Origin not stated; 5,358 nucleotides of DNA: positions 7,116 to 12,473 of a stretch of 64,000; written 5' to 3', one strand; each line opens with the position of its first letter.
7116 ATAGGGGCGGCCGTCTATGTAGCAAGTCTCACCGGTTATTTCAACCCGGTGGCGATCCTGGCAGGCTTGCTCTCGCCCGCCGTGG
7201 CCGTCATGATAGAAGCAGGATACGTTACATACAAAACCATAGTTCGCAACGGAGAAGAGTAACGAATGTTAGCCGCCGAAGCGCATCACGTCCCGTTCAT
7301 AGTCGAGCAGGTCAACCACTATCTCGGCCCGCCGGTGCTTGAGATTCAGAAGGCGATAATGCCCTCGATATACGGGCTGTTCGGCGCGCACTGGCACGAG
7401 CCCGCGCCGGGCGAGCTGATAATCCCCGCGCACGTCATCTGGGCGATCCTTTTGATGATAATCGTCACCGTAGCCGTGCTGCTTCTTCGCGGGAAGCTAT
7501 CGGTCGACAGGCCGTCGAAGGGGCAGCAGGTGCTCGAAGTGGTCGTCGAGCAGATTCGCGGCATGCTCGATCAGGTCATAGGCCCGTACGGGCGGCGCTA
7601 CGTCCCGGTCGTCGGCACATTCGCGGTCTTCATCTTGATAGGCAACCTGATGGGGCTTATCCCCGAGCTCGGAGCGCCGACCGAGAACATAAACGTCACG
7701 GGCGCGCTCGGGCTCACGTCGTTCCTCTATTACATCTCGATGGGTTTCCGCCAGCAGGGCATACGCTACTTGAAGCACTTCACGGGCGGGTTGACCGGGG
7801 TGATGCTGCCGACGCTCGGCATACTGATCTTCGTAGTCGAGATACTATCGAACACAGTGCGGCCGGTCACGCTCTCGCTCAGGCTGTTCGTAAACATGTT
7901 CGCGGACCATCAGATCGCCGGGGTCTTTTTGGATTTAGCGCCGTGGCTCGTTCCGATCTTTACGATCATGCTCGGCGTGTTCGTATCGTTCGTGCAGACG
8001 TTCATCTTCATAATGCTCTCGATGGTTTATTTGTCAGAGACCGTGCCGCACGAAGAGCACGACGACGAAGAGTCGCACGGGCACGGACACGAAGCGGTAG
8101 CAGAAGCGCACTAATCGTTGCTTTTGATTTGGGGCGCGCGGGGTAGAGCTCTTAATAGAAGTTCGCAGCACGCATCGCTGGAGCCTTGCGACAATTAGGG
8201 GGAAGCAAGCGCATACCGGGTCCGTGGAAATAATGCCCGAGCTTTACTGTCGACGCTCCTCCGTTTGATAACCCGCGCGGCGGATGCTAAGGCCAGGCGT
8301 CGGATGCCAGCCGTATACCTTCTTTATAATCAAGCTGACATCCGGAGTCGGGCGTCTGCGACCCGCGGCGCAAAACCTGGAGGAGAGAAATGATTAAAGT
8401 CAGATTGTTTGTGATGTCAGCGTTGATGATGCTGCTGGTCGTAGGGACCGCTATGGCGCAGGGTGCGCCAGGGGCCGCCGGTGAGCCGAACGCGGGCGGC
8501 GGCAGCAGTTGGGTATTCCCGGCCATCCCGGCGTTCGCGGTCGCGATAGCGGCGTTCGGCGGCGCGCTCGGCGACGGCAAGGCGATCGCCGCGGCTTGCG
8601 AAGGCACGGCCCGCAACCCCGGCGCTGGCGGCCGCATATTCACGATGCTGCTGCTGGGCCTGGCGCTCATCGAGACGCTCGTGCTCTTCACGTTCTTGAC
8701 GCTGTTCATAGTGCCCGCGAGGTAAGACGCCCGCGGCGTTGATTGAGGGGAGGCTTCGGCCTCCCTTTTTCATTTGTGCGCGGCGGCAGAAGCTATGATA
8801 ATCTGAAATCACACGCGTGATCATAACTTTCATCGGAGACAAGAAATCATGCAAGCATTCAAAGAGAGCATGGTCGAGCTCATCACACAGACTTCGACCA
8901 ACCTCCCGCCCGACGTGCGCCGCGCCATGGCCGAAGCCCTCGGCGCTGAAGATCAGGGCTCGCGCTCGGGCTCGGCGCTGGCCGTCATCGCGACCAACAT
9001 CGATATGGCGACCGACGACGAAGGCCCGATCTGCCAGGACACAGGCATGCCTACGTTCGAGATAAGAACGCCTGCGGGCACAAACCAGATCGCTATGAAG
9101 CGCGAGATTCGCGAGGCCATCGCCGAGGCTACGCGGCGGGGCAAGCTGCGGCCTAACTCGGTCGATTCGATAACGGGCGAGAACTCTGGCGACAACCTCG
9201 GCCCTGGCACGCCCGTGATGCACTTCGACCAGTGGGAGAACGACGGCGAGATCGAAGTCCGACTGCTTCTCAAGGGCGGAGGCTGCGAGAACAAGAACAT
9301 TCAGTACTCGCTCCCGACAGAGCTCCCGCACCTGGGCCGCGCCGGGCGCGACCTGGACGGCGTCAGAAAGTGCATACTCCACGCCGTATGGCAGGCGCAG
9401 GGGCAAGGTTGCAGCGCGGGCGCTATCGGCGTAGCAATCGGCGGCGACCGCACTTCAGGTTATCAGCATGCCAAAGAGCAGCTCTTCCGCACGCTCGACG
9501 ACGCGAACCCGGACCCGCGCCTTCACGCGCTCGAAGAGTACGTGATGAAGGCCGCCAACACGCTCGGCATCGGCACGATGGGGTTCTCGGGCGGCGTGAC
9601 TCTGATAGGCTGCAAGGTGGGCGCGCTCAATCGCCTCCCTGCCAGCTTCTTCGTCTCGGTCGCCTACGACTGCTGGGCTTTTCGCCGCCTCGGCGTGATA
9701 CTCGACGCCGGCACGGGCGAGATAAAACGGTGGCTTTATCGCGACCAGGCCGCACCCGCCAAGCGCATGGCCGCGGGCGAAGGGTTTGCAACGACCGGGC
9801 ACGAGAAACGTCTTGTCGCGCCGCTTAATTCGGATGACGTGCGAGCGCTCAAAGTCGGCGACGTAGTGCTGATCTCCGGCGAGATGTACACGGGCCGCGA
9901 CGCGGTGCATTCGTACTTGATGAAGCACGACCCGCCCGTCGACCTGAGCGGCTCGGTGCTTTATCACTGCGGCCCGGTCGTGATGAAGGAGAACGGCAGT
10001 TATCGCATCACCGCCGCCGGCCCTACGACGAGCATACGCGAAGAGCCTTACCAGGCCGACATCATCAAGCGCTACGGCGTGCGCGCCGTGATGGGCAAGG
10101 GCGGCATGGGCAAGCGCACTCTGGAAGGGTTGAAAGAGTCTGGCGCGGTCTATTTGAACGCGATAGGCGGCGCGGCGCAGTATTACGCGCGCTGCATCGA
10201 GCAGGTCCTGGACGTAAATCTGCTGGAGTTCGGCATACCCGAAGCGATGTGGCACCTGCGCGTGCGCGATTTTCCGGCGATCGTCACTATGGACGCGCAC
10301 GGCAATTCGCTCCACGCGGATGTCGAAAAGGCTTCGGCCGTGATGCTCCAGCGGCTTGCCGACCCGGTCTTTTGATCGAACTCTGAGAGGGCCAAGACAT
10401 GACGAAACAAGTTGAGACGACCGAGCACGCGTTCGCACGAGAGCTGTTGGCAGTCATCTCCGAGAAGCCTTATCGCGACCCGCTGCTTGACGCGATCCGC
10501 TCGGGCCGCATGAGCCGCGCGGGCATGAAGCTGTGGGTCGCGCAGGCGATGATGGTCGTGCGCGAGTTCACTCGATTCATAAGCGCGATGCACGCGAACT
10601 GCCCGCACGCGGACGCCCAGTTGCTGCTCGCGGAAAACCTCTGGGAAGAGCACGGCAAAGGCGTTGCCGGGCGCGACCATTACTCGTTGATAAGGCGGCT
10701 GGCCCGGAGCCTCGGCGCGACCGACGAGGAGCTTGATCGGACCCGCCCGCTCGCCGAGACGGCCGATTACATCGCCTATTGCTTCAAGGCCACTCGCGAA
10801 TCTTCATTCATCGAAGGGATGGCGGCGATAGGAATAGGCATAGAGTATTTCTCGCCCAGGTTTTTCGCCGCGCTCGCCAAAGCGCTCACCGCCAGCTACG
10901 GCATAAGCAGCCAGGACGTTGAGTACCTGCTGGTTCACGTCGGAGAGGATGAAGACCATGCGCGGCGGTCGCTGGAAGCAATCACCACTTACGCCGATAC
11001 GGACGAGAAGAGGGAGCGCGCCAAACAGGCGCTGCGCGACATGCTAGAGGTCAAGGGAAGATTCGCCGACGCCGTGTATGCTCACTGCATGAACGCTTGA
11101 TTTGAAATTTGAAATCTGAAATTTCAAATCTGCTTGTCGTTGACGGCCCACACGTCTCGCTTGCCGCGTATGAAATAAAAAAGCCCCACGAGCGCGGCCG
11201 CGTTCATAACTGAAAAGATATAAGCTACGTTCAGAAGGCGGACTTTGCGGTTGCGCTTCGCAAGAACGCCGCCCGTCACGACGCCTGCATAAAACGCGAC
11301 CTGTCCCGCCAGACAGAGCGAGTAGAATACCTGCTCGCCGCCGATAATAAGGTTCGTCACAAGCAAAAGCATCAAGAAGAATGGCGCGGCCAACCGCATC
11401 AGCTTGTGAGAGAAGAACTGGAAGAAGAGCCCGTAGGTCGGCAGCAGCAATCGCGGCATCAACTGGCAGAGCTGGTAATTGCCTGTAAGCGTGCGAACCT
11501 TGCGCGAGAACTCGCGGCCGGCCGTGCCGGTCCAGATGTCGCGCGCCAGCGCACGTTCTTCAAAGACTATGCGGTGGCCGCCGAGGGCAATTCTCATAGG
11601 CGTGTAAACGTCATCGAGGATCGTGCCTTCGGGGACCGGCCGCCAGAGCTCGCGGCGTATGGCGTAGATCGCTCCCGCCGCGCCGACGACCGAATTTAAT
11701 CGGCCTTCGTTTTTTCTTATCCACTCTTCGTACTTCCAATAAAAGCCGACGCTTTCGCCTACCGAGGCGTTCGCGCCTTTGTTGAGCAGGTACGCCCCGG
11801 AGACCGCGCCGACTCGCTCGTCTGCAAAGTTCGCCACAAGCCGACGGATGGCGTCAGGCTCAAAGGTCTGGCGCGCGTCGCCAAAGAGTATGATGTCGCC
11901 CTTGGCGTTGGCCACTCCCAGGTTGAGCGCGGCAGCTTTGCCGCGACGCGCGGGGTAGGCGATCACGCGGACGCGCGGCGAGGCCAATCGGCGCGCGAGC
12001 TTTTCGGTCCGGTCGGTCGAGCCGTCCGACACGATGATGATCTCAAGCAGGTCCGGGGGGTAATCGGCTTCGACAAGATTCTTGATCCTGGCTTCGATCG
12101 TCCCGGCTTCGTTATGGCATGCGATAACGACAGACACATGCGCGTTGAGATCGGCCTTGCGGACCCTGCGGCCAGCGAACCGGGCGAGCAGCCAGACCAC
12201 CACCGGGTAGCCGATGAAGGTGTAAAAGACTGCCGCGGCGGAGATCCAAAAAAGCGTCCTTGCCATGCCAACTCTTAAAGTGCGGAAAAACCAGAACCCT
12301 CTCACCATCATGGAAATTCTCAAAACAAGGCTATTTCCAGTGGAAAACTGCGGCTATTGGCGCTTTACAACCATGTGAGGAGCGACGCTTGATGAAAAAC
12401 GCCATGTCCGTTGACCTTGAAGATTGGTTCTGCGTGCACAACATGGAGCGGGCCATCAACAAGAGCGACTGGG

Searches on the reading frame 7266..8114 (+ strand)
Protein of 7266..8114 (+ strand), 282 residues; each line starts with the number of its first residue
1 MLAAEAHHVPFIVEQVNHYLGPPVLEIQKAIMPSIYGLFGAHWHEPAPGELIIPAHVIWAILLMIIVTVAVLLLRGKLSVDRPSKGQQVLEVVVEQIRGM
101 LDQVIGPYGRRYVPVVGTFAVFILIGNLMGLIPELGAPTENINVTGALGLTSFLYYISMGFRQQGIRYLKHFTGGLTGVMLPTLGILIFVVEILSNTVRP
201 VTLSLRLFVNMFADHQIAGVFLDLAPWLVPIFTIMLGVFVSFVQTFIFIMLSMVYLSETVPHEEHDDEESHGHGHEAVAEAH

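Call 33: search_protein_families(library=pfam, proteins=[window:7266-8114:+], max_evalue=0.00001)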
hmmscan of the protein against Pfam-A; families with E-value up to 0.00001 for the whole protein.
window:7266-8114:+ (282 aa): 1 family
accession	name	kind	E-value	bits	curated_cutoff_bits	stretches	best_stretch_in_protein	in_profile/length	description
PF00119.25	ATP-synt_A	-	3.2e-46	158.4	33.9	1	58-257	2-217/217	ATP synthase A chain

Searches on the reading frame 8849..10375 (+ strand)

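Call 33: search_protein_families(library=pfam, proteins=[window:8849-10375:+], max_evalue=0.00001)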
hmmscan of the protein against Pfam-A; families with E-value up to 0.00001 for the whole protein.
window:8849-10375:+ (508 aa): 2 families
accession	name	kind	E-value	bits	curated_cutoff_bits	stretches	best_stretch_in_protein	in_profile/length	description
PF05681.19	Fumerase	-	1.8e-67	228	25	1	6-281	2-267/270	Fumarate hydratase (Fumerase)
PF05683.17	Fumerase_C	-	1.6e-53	181.6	22.2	1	316-491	25-204/205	Fumarase C-terminus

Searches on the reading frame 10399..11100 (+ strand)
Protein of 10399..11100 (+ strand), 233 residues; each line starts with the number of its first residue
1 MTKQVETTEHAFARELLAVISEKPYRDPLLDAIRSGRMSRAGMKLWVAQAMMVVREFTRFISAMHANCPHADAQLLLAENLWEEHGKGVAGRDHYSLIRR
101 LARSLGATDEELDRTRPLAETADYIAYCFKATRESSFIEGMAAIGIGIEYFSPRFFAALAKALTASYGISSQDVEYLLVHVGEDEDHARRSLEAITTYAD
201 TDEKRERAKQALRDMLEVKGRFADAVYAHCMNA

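Call 33: search_protein_families(library=pfam, proteins=[window:10399-11100:+], max_evalue=0.00001)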
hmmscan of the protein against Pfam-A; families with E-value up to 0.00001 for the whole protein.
window:10399-11100:+ (233 aa): 2 families
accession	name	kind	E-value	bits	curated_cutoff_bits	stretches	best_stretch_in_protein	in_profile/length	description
PF14518.11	Haem_oxygenas_2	-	2.9e-30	105.8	28.9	1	45-216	2-173/177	Iron-containing redox enzyme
PF03070.21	TENA_THI-4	-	1.1e-14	55.1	22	1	26-227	13-208/210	TENA/THI-4/PQQC family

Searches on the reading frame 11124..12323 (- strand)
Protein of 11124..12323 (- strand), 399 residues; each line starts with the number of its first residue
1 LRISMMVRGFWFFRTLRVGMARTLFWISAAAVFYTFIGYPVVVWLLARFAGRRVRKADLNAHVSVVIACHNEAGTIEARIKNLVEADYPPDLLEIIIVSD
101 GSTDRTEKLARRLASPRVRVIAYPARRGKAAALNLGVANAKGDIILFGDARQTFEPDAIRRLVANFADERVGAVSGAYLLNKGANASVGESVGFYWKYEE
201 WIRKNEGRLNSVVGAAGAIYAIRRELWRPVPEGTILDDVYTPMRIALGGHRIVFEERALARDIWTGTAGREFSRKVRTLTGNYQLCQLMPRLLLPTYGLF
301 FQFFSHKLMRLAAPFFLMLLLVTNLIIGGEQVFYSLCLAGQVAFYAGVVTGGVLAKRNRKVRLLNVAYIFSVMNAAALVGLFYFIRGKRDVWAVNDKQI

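Call 33: search_protein_families(library=pfam, proteins=[window:11124-12323:-], max_evalue=0.00001)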
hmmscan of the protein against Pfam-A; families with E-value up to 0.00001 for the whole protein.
window:11124-12323:- (399 aa): 4 families
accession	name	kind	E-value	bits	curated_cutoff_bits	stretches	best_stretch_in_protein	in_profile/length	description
PF00535.33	Glycos_transf_2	-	4.1e-29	102.1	23.3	1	64-219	1-156/168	Glycosyl transferase family 2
PF13641.12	Glyco_tranf_2_3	-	3e-16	60.6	27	1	63-263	3-212/230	Glycosyltransferase like family 2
PF10111.15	Glyco_tranf_2_2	-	5e-07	29.9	27.3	1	64-161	1-101/276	Glycosyltransferase like family 2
PF13506.12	Glyco_transf_21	-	6.5e-06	26.2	21.7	0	127-225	16-112/174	Glycosyl transferase family 21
